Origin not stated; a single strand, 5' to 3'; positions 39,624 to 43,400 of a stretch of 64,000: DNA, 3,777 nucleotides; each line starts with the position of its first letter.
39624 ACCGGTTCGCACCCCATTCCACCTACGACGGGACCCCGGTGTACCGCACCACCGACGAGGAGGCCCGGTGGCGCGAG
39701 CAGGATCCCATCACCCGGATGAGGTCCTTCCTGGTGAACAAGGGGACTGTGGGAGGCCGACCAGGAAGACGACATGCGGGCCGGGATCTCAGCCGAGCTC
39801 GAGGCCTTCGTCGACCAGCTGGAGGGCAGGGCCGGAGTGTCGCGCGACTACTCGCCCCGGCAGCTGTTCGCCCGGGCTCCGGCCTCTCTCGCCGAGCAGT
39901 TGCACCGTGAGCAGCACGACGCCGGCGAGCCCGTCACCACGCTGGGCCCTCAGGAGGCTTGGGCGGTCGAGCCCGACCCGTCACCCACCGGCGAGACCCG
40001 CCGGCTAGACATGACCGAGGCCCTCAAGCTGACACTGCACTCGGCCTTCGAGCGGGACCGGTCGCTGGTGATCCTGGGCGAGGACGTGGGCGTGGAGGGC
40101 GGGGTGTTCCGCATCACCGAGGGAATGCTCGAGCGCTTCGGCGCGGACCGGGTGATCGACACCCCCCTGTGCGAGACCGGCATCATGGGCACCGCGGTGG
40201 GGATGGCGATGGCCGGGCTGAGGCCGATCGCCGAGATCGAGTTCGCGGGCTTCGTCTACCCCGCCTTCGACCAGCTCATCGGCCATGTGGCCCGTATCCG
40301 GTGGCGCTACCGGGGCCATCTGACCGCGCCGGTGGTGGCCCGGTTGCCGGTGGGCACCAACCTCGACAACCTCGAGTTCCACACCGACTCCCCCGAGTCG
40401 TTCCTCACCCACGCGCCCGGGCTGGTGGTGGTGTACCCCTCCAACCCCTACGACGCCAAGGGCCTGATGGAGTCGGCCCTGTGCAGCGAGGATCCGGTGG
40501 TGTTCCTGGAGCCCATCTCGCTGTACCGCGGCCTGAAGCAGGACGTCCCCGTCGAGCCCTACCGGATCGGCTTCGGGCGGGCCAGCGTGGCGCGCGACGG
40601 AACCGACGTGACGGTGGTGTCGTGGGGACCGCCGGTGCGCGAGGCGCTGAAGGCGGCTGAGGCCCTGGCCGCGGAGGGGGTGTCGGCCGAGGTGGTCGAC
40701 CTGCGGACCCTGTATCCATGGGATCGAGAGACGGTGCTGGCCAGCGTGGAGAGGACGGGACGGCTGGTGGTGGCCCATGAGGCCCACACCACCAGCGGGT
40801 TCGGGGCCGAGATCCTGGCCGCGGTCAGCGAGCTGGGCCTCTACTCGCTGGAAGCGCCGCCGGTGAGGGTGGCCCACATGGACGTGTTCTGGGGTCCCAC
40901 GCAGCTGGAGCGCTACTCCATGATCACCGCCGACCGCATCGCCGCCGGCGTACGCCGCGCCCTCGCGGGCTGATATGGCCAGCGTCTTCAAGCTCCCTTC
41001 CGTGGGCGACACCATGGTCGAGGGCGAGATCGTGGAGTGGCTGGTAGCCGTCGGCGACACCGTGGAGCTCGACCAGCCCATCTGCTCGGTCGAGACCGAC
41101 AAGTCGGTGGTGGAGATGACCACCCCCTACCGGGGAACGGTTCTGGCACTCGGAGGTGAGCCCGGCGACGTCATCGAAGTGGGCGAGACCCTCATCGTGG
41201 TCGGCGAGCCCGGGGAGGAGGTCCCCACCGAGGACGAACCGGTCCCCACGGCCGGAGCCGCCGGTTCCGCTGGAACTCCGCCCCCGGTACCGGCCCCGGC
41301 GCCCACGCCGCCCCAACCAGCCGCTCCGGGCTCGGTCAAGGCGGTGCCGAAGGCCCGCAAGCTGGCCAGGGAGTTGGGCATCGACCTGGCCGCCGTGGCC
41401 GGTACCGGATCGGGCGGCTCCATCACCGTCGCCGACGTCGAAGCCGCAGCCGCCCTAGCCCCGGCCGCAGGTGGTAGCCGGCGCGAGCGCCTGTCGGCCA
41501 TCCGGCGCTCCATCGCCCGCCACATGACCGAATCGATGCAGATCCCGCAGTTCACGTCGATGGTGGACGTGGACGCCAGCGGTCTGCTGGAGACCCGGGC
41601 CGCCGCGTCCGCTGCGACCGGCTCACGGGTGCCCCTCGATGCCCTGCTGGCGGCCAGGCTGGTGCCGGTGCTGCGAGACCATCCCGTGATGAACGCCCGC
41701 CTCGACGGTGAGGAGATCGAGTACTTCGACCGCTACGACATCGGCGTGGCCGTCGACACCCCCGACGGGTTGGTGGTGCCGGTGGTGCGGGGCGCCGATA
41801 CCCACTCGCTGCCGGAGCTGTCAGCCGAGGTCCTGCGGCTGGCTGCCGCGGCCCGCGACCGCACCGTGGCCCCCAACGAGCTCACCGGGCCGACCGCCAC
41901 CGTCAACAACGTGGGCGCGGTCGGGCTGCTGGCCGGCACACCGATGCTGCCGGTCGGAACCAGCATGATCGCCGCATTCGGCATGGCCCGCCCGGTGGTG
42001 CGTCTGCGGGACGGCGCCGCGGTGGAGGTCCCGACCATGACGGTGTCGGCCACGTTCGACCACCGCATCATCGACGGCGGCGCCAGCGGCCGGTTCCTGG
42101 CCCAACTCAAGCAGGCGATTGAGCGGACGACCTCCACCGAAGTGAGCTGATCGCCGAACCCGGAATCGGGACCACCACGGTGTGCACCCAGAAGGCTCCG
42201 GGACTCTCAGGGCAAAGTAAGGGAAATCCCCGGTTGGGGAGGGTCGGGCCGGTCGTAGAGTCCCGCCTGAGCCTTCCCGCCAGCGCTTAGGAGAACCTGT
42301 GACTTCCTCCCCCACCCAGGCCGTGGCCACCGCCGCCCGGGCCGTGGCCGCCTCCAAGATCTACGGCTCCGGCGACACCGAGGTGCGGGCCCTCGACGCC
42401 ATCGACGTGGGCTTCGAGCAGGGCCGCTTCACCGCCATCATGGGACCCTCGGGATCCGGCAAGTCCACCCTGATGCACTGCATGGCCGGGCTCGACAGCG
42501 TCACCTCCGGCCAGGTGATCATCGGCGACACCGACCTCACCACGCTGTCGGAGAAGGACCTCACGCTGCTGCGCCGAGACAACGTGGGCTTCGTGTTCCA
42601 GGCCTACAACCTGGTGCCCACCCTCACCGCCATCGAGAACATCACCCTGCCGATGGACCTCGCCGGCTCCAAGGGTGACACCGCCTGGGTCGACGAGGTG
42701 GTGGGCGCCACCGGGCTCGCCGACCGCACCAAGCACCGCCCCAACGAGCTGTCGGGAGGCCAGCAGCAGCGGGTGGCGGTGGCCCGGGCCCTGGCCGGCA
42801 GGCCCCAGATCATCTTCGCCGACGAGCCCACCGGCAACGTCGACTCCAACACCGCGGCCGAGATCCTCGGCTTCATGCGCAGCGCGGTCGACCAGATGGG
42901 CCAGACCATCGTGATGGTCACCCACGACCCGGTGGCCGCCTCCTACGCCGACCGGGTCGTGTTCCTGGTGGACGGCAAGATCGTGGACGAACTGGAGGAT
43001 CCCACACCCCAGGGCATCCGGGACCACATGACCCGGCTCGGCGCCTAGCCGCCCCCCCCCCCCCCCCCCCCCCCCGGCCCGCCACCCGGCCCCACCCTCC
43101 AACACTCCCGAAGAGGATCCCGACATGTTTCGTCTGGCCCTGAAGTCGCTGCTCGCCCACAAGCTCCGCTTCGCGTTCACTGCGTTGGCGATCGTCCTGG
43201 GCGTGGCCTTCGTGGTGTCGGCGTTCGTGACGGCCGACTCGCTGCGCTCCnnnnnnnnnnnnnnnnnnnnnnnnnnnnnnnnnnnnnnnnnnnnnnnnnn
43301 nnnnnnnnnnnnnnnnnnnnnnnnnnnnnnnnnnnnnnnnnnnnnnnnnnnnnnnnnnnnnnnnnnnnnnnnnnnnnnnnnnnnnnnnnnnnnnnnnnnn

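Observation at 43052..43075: Perfect 24-nt poly(C) tract between the MacB-like ATPase gene and its permease gene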

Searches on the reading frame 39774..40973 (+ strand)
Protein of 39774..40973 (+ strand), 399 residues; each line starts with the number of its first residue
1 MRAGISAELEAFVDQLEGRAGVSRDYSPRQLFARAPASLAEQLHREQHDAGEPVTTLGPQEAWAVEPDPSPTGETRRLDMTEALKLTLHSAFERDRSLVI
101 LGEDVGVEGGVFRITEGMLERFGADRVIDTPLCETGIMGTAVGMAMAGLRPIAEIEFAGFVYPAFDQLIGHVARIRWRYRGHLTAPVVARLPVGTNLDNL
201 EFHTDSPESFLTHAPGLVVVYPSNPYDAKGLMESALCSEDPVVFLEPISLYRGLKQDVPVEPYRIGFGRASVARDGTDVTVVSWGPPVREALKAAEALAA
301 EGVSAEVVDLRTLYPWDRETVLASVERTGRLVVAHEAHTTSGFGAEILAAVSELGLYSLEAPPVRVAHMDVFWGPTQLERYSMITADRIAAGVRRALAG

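Call 5: search_protein_families(library=pfam, proteins=[window:39774-40973:+])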
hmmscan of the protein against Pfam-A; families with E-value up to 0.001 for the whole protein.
window:39774-40973:+ (399 aa): 2 families
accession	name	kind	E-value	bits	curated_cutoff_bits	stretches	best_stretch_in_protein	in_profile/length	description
PF02780.25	Transketolase_C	-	7.2e-36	123.3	25.9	1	268-389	1-124/124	Transketolase, C-terminal domain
PF02779.29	Transket_pyr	-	7.1e-35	120.6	27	1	78-252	3-173/174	Transketolase, pyrimidine binding domain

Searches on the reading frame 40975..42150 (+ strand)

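Call 5: search_protein_families(library=pfam, proteins=[window:40975-42150:+])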
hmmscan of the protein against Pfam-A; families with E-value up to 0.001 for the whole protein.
window:40975-42150:+ (391 aa): 3 families
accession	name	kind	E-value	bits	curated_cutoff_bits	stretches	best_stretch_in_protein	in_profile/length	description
PF00198.28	2-oxoacid_dh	-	1.3e-59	201.9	23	1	167-385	3-227/232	2-oxoacid dehydrogenases acyltransferase (catalytic domain)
PF00364.28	Biotin_lipoyl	-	6e-18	64.9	22.1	1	4-75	2-72/73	Biotin-requiring enzyme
PF02817.22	E3_binding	-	6.1e-14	52.4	23.7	1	121-156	1-36/36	e3 binding domain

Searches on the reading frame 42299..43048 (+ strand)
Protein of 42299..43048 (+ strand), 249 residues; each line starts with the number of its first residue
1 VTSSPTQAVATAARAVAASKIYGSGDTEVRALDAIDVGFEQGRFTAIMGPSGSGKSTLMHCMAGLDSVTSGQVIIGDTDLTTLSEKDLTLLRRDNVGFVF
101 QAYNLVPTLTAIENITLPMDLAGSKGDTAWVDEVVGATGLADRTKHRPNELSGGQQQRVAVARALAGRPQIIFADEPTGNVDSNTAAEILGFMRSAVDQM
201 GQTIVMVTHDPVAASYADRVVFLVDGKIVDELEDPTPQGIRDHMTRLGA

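Call 5: search_protein_families(library=pfam, proteins=[window:42299-43048:+])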
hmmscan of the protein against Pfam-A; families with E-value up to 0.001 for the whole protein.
window:42299-43048:+ (249 aa): 5 families
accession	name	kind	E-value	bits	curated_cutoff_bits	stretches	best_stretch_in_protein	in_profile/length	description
PF00005.33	ABC_tran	-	8.3e-32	111.1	25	1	32-178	1-136/137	ABC transporter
PF02463.25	SMC_N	-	3.2e-05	23.9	40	0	41-62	23-44/220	RecF/RecN/SMC N terminal domain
PF13304.12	AAA_21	-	3.4e-05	24.5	27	0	44-67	1-24/304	AAA domain, putative AbiEii toxin, Type IV TA system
PF13555.12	AAA_29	-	0.00013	22.1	27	1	39-60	19-40/61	P-loop containing region of AAA domain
PF13558.12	SbcC_Walker_B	-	0.00074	20.2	27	0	135-194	17-89/90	SbcC/RAD50-like, Walker B motif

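Call 7: find_encoding_contigs(protein=window:42299-43048:+, flank=3000, max_places=10)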
Protein window:42299-43048:+ (249 aa): no gene with exactly this product is on record in the collection.

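Call 16: find_homologous_proteins(query=window:42299-43048:+, max_evalue=1e-100)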
Query window:42299-43048:+ (249 aa): 5815 proteins with E <= 1e-100 among 8000 candidates; the best 120 are listed.
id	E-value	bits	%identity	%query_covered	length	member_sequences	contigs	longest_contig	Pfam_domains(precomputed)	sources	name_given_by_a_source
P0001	3.2e-148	509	95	100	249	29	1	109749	PF00005.34,PF02463.26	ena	-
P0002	4.4e-146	502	94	100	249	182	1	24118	PF00005.34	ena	-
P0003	1.9e-143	494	91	100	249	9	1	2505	PF00005.34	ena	-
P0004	7.2e-143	492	91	100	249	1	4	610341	PF00005.34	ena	-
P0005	1.4e-142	491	91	100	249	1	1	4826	PF00005.34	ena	-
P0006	2.5e-142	490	91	100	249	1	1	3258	PF00005.34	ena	-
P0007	3.0e-142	490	90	100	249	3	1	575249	PF00005.34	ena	-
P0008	3.4e-142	490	91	100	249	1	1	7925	PF00005.34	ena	-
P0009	7.9e-142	489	91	100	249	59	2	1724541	PF00005.34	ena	-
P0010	2.1e-141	487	92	100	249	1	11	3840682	PF00005.34,PF02463.26,PF13304.13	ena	-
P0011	6.8e-141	485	90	100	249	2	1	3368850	PF00005.34,PF02463.26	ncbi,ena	-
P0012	3.5e-140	483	90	100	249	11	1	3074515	PF00005.34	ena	-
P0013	4.5e-140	483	90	100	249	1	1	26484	PF00005.34,PF02463.26,PF13304.13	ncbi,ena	-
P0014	4.6e-140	483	89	100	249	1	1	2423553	PF00005.34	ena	-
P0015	1.9e-139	481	90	100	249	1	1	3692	PF00005.34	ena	-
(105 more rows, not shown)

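Call 17: find_encoding_contigs(protein=P0001, flank=1500, max_places=10)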
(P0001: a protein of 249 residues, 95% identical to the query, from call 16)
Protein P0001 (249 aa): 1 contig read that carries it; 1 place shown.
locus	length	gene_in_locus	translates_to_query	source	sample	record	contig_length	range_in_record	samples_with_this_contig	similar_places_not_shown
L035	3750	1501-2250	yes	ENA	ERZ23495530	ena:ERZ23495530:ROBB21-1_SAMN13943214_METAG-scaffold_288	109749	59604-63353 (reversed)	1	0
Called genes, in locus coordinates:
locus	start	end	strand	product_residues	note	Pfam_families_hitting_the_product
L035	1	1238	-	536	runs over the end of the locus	PF00355:Rieske, PF01645:Glu_synthase, PF01070:FMN_dh (weak)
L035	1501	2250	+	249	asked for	PF00005:ABC_tran, PF02463:SMC_N (faint)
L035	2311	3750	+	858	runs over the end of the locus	PF12704:MacB_PCD, PF02687:FtsX, PF12704:MacB_PCD, PF02687:FtsX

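Call 18: find_encoding_contigs(protein=P0002, flank=1500, max_places=10)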
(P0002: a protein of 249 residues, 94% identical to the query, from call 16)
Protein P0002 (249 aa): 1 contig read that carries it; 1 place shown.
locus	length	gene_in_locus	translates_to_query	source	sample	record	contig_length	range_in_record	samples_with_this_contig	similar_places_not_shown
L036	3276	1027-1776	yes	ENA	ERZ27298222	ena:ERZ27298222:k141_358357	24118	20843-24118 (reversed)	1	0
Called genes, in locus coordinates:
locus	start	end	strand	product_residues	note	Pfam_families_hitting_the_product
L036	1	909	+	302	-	?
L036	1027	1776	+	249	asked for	PF00005:ABC_tran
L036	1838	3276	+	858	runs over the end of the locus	PF12704:MacB_PCD, PF02687:FtsX, PF12704:MacB_PCD, PF02687:FtsX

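Call 19: list_cluster_members(proteins=[P0001, P0002, window:42299-43048:+])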
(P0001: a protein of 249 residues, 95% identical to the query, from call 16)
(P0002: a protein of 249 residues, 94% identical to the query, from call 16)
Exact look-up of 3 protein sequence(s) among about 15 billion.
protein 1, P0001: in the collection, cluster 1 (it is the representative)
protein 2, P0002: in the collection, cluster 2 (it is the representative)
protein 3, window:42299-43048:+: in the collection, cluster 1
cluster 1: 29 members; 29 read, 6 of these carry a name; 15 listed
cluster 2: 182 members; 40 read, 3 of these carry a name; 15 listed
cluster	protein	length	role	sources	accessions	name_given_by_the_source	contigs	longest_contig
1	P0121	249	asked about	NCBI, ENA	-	-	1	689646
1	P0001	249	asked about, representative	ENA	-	-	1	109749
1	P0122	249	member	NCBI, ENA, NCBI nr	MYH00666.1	MAG: ABC transporter ATP-binding protein [Acidimicrobiaceae bacterium] | ABC transporter ATP-binding protein [Acidimicrobiaceae bacterium]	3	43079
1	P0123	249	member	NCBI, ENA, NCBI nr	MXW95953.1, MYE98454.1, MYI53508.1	MAG: ABC transporter ATP-binding protein [Acidimicrobiaceae bacterium] | ABC transporter ATP-binding protein [Acidimicrobiaceae bacterium]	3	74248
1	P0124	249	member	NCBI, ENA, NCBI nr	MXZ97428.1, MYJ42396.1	MAG: ABC transporter ATP-binding protein [Acidimicrobiaceae bacterium] | ABC transporter ATP-binding protein [Acidimicrobiaceae bacterium]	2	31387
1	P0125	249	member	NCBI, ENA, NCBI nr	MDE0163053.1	MAG: ABC transporter ATP-binding protein [Acidimicrobiaceae bacterium] | ABC transporter ATP-binding protein [Acidimicrobiaceae bacterium]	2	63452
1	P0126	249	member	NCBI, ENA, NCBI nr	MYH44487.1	MAG: ABC transporter ATP-binding protein [Acidimicrobiaceae bacterium] | ABC transporter ATP-binding protein [Acidimicrobiaceae bacterium]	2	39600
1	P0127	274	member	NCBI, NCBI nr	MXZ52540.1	MAG: ABC transporter ATP-binding protein [Acidimicrobiaceae bacterium] | ABC transporter ATP-binding protein [Acidimicrobiaceae bacterium]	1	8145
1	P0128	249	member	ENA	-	-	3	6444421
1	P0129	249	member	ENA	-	-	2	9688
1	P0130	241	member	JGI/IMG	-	-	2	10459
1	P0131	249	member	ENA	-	-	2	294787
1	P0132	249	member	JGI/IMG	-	-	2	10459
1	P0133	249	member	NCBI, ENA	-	-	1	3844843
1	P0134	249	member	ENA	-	-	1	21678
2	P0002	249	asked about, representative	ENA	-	-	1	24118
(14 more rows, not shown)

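Call 22: find_encoding_contigs(protein=P0131, flank=3000, max_places=10)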
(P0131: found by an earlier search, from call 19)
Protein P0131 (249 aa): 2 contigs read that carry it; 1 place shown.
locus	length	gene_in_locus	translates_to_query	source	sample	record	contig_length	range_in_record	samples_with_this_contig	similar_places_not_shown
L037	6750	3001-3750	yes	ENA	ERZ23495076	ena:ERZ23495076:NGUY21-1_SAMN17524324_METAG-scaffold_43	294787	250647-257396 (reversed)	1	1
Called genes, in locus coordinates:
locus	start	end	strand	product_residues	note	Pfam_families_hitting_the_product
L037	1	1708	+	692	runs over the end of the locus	PF00676:E1_dh, PF02779:Transket_pyr, PF02780:Transketolase_C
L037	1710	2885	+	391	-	PF00364:Biotin_lipoyl, PF02817:E3_binding, PF00198:2-oxoacid_dh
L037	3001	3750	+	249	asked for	PF00005:ABC_tran, PF13304:AAA_21 (faint)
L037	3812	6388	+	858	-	PF12704:MacB_PCD, PF02687:FtsX, PF12704:MacB_PCD, PF02687:FtsX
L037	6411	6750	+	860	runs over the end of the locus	PF12704:MacB_PCD, PF02687:FtsX, PF12704:MacB_PCD (weak), PF02687:FtsX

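Call 23: find_encoding_contigs(protein=P0134, flank=3000, max_places=10)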
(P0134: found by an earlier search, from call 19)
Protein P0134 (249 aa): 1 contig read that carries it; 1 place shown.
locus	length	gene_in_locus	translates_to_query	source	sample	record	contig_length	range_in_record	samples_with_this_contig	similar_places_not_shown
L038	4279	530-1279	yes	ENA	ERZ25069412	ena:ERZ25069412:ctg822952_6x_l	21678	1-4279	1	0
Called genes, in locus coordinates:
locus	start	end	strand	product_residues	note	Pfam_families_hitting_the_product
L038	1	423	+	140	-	?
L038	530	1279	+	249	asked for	PF00005:ABC_tran, PF02463:SMC_N (faint), PF13304:AAA_21 (faint)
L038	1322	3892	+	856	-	PF12704:MacB_PCD, PF02687:FtsX, PF12704:MacB_PCD, PF02687:FtsX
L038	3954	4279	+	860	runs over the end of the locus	PF12704:MacB_PCD, PF02687:FtsX, PF12704:MacB_PCD, PF02687:FtsX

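Call 24: find_encoding_contigs(protein=P0128, flank=3000, max_places=10)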
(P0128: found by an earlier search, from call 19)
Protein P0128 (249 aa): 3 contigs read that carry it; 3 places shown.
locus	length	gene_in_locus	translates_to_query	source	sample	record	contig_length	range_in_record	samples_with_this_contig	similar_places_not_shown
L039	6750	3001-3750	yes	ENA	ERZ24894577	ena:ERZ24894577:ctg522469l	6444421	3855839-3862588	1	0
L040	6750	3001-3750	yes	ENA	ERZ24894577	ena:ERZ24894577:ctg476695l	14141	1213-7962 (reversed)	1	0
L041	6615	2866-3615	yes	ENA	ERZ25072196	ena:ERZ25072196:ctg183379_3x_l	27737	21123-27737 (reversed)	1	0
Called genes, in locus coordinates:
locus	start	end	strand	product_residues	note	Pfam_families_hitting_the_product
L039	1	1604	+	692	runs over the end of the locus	PF00676:E1_dh, PF02779:Transket_pyr, PF02780:Transketolase_C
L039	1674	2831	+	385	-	PF00364:Biotin_lipoyl, PF02817:E3_binding, PF00198:2-oxoacid_dh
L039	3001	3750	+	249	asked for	PF00005:ABC_tran, PF02463:SMC_N (faint), PF13304:AAA_21 (faint)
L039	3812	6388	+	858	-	PF12704:MacB_PCD, PF02687:FtsX, PF12704:MacB_PCD (weak), PF02687:FtsX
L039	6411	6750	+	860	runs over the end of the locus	PF12704:MacB_PCD, PF02687:FtsX, PF12704:MacB_PCD, PF02687:FtsX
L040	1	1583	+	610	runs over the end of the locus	PF00676:E1_dh, PF02779:Transket_pyr, PF02780:Transketolase_C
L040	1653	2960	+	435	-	PF00364:Biotin_lipoyl, PF02817:E3_binding, PF00198:2-oxoacid_dh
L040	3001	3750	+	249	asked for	PF00005:ABC_tran, PF02463:SMC_N (faint), PF13304:AAA_21 (faint)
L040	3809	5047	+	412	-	PF12704:MacB_PCD, PF02687:FtsX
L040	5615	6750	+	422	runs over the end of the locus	PF02687:FtsX, PF12704:MacB_PCD (weak)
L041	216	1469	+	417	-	PF02779:Transket_pyr, PF02780:Transketolase_C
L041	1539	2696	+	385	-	PF00364:Biotin_lipoyl, PF02817:E3_binding, PF00198:2-oxoacid_dh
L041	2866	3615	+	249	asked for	PF00005:ABC_tran, PF02463:SMC_N (faint), PF13304:AAA_21 (faint)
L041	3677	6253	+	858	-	PF12704:MacB_PCD, PF02687:FtsX, PF12704:MacB_PCD (weak), PF02687:FtsX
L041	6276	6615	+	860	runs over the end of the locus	PF12704:MacB_PCD, PF02687:FtsX, PF12704:MacB_PCD, PF02687:FtsX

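Call 79: search_protein_families(library=ncbifam, proteins=[window:42299-43048:+], max_evalue=0.00001)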
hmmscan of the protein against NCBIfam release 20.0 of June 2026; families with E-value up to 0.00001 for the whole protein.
window:42299-43048:+ (249 aa): 185 families (the best 25 are shown)
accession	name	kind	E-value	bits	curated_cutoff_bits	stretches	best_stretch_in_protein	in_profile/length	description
NF038007.1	ABC_ATP_DarD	equivalog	9.1e-59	198.5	375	1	18-228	7-218/218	darobactin export ABC transporter ATP-binding protein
NF007879.0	PRK10584.1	equivalog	3.9e-57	193.6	336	1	19-231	13-227/228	putative ABC transporter ATP-binding protein YbbA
NF007826.0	PRK10535.1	equivalog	4.3e-57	193.8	966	1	19-232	11-225/648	macrolide ABC transporter ATP-binding protein/permease MacB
TIGR02211.1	LolD_lipo_ex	equivalog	1.3e-56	191.6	307.75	1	18-229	7-220/221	lipoprotein-releasing ABC transporter ATP-binding protein LolD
TIGR02982.1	heterocyst_DevA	subfamily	4.1e-55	186.8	295.8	1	19-228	8-219/220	ABC exporter ATP-binding subunit, DevA family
TIGR02673.1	FtsE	equivalog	2e-54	184.5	264.85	1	26-226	12-213/214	cell division ATP-binding protein FtsE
NF008639.0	PRK11629.1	equivalog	1.6e-51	175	360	1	19-232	13-228/234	lipoprotein-releasing ABC transporter ATP-binding protein LolD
TIGR03608.1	L_ocin_972_ABC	subfamily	1.5e-50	171.5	254.85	1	30-223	12-206/206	putative bacteriocin export ABC transporter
NF040933.2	ABC_arch_GlcV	equivalog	3.5e-49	167.6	450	1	19-229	9-221/357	glucose ABC transporter ATP-binding protein GlcV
NF007027.0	PRK09493.1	equivalog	1.9e-48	164.9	379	1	28-231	13-217/240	glutamine ABC transporter ATP-binding protein GlnQ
TIGR02314.1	ABC_MetN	equivalog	4e-48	164.2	499.7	1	18-230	7-221/343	methionine ABC transporter ATP-binding protein MetN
TIGR02315.1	ABC_phnC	equivalog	1.1e-47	162.5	266.1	1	27-229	13-225/243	phosphonate ABC transporter ATP-binding protein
TIGR00968.1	3a0106s01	subfamily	1.1e-45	156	342.75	1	28-230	12-211/237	sulfate ABC transporter ATP-binding protein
TIGR03265.1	PhnT2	equivalog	1.3e-45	156.1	457.7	1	28-230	16-215/353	putative 2-aminoethylphosphonate ABC transporter ATP-binding protein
NF008428.0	PRK11264.1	equivalog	2.7e-44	151.3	406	1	31-231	18-225/250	L-cystine ABC transporter ATP-binding protein TcyN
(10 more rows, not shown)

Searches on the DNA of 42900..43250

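Call 76: search_rna_families(source=window, start=42900, end=43250, threshold=evalue, max_evalue=10)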
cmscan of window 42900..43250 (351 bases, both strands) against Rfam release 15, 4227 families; matches with E-value up to 10: 1.
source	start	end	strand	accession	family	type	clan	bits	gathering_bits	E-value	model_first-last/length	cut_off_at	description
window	42925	42981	+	RF01768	flavi_FSE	Cis-reg; frameshift_element;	-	13.8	43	1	1-62/62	no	ribosomal frameshift site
